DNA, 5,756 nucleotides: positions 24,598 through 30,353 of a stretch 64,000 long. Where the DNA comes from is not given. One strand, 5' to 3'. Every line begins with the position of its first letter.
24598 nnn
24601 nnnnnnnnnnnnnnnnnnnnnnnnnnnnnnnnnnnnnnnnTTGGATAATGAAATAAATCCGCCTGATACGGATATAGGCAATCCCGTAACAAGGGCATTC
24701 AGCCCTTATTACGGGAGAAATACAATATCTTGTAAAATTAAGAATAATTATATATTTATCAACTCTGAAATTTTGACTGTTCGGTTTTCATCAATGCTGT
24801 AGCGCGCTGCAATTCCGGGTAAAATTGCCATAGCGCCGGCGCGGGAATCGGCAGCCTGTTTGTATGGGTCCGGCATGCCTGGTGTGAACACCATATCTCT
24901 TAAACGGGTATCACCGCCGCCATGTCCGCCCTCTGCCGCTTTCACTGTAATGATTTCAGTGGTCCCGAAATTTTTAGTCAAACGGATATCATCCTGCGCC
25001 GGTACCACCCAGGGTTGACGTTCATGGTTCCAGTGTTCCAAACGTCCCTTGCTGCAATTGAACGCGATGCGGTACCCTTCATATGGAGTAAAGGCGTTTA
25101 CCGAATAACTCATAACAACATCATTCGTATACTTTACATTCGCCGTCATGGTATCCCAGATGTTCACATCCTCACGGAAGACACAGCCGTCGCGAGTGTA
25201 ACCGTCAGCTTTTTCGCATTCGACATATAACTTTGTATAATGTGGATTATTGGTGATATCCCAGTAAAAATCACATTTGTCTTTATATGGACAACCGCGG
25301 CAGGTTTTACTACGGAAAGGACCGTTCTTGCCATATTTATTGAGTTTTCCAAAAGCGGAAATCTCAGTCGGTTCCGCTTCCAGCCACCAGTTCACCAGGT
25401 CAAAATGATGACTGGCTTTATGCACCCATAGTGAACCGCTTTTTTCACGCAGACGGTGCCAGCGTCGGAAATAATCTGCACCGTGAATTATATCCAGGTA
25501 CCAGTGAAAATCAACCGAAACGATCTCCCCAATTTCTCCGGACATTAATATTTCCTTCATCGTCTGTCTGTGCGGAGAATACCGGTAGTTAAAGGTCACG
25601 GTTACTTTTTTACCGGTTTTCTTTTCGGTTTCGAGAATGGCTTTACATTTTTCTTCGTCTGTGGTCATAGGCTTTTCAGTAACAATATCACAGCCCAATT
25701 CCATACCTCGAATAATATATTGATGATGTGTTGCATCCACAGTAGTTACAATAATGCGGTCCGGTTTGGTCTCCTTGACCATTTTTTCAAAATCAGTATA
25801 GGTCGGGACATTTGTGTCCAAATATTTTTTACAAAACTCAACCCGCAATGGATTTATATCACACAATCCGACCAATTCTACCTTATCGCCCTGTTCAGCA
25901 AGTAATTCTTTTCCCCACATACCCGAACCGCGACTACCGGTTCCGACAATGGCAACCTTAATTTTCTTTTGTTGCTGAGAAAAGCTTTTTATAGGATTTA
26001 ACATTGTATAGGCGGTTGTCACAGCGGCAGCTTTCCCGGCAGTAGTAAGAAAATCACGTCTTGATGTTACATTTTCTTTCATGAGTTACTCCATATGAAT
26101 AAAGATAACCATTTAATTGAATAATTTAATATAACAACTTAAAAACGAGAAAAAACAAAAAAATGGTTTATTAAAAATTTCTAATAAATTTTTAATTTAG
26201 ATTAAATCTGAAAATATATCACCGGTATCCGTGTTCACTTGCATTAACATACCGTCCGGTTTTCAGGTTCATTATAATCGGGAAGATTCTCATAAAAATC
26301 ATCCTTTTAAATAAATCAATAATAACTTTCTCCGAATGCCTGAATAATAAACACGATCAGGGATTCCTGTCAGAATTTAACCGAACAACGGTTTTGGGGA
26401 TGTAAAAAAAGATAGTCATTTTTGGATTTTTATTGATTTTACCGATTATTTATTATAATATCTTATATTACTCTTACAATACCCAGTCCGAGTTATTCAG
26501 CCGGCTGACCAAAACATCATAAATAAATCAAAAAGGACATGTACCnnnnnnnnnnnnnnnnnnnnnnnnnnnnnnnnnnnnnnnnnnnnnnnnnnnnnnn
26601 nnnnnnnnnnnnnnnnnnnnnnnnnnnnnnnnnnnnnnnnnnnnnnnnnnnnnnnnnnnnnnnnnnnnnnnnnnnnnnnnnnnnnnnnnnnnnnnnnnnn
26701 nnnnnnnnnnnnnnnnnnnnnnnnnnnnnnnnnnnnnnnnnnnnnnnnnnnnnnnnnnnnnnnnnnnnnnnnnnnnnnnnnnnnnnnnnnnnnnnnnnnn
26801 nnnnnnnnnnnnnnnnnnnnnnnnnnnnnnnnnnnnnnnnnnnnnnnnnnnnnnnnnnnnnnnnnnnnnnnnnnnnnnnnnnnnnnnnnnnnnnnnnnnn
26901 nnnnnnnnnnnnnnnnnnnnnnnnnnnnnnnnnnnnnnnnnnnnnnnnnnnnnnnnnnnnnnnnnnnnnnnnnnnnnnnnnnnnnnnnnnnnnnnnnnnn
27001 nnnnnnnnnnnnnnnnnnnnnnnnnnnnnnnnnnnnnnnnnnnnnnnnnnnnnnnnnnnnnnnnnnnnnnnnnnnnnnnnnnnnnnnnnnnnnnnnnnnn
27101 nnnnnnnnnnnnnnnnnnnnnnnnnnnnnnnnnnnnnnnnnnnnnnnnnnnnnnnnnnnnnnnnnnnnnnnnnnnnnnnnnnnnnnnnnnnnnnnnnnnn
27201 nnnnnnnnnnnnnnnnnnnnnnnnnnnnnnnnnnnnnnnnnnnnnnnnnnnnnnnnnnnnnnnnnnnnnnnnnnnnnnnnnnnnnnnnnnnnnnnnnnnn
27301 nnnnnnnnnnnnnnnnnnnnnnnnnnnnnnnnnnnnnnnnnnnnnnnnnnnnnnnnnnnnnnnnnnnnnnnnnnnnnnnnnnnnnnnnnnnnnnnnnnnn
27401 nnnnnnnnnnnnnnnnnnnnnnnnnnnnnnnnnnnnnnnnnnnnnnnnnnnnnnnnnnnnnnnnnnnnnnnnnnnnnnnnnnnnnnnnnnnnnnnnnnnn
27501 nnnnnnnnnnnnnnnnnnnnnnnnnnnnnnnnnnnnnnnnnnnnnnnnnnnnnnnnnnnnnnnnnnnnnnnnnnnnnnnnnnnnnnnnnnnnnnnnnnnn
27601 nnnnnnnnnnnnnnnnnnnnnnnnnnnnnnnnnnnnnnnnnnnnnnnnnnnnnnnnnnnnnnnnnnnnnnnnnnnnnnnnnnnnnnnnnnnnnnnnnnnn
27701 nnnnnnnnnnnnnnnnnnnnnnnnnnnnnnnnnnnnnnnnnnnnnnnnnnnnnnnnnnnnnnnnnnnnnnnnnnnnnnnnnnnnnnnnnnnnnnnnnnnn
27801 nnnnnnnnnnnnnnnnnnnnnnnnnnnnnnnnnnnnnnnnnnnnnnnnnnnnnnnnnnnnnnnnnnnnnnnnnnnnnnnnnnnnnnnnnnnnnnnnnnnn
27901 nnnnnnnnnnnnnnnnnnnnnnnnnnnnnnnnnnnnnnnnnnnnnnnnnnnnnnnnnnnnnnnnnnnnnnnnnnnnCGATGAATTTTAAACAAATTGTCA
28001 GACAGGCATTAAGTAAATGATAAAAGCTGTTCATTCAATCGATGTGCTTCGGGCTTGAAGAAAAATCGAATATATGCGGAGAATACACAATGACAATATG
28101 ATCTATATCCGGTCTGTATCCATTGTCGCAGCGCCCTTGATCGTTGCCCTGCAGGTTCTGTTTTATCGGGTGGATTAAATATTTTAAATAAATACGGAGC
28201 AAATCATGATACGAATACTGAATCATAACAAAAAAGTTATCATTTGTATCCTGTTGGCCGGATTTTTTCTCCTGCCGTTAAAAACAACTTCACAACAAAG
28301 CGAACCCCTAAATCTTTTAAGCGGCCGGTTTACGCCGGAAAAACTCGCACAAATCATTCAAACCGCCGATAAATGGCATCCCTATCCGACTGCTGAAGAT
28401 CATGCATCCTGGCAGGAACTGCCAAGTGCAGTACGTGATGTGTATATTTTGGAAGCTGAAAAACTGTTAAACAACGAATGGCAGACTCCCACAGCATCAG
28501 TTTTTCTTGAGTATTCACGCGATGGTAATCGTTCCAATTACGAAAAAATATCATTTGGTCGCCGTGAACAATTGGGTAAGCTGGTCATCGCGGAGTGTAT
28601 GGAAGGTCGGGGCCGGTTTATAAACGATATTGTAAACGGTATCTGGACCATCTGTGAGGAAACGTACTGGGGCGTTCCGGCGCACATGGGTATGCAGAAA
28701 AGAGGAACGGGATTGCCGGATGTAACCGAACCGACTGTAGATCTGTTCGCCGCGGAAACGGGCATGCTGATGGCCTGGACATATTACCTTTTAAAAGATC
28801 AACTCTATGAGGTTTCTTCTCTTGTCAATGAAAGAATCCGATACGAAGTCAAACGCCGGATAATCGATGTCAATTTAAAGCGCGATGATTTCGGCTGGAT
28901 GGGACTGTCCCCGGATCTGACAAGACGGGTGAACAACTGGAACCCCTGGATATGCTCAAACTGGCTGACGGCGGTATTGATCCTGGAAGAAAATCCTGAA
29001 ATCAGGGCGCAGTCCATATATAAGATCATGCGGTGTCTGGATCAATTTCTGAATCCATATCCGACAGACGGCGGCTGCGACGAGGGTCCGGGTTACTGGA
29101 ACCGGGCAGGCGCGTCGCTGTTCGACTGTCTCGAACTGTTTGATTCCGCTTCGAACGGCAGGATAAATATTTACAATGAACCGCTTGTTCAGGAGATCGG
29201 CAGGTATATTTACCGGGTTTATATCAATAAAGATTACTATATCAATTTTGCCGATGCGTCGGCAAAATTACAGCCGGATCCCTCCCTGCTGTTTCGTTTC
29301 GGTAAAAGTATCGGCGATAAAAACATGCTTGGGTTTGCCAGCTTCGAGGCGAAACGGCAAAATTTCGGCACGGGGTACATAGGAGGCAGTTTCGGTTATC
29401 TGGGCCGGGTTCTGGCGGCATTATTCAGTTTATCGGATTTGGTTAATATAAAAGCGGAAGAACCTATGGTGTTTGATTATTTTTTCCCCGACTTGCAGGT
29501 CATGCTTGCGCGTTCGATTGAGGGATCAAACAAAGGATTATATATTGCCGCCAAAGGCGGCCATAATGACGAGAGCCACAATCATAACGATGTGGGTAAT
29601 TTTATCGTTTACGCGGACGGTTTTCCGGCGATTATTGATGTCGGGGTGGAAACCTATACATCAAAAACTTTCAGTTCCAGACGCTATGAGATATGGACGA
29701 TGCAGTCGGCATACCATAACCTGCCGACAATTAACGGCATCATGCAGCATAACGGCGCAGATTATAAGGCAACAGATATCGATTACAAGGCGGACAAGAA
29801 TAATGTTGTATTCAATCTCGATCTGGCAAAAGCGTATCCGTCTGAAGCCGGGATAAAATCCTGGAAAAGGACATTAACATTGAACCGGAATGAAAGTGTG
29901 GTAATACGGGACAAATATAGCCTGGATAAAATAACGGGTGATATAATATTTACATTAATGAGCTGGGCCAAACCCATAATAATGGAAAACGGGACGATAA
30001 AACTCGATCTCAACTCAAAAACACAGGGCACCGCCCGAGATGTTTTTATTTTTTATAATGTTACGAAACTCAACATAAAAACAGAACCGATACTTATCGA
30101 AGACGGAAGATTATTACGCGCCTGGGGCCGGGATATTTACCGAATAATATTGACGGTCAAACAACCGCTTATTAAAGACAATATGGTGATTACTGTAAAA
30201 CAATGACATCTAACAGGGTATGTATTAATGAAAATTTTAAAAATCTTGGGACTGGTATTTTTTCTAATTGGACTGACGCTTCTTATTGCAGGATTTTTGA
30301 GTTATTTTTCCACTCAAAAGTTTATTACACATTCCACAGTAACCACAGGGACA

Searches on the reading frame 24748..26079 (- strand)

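Call 44: search_protein_families(library=pfam, proteins=[window:24748-26079:-], max_evalue=0.001)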
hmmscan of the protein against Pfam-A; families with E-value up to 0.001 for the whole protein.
window:24748-26079:- (443 aa): 4 families
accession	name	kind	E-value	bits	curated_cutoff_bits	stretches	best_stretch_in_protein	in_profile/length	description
PF01408.29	GFO_IDH_MocA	-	1.3e-22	81.2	24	1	40-163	1-120/120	Oxidoreductase family, NAD-binding Rossmann fold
PF02894.22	GFO_IDH_MocA_C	-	1.9e-19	70.8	22.9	1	175-437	1-218/218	Oxidoreductase family, C-terminal alpha/beta domain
PF22725.1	GFO_IDH_MocA_C3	-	1.3e-15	57.9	27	1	172-348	2-124/124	GFO/IDH/MocA C-terminal domain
PF03447.22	NAD_binding_3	-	0.00052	21.1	24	1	57-161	11-115/116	Homoserine dehydrogenase, NAD binding domain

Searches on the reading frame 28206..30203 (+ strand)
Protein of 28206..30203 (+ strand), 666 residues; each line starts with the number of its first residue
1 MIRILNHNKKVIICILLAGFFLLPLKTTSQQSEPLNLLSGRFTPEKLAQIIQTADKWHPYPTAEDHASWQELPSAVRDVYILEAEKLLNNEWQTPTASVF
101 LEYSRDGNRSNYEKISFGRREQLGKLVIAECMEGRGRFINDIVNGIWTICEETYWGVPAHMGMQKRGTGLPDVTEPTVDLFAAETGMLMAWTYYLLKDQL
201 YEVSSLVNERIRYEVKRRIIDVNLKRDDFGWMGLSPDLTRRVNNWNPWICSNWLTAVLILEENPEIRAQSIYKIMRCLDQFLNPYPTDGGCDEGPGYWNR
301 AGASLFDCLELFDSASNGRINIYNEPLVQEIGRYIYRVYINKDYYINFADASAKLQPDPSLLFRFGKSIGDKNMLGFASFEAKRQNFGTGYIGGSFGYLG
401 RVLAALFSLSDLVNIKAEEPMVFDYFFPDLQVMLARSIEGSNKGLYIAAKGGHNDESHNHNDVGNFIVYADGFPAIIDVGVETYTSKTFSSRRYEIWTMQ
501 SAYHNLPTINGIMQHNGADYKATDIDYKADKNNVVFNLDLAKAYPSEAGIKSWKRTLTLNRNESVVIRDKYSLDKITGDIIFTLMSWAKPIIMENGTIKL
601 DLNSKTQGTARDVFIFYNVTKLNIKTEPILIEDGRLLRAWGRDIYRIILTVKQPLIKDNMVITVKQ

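Call 63: search_protein_families(library=pfam, proteins=[window:28206-30203:+], max_evalue=0.0001)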
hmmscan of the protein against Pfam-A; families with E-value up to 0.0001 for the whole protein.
window:28206-30203:+ (666 aa): 1 family
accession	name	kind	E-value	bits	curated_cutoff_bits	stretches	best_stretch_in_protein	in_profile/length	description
PF07940.18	Hepar_II_III_C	-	1.6e-05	25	24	1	451-571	32-151/237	Heparinase II/III-like, C-terminal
